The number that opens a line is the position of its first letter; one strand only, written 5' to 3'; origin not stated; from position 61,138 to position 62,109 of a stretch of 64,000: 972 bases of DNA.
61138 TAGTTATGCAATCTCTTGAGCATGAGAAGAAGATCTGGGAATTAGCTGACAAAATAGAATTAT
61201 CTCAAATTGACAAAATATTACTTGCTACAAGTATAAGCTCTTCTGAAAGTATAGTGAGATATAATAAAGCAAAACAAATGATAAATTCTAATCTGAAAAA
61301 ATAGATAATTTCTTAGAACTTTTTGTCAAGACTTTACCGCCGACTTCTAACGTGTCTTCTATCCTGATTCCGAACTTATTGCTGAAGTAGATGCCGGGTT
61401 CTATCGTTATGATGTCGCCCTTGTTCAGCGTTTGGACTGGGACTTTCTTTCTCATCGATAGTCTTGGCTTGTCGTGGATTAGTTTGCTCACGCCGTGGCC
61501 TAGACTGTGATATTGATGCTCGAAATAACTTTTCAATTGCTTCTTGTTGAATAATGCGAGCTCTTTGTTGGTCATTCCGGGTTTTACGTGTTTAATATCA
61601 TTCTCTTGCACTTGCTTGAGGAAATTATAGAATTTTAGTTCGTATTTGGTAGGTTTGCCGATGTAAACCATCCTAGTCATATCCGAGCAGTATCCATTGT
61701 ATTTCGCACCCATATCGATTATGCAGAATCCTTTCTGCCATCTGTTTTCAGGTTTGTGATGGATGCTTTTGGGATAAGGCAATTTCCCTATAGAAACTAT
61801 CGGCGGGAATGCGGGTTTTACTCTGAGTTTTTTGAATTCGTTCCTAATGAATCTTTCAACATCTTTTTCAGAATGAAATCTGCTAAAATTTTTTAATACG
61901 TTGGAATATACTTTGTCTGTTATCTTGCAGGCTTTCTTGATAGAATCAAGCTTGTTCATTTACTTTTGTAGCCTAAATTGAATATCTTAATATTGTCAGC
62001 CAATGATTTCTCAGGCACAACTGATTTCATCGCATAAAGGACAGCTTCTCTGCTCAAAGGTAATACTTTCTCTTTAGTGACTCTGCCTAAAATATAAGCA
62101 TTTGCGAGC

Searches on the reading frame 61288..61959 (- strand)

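Call 36: search_protein_families(library=pfam, proteins=[window:61288-61959:-], max_evalue=0.001)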
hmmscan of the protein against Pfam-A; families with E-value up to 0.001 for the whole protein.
window:61288-61959:- (223 aa): 1 family
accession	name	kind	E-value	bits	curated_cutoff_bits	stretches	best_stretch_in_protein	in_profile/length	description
PF00557.29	Peptidase_M24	-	1.8e-42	145.9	23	1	6-206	2-206/208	Metallopeptidase family M24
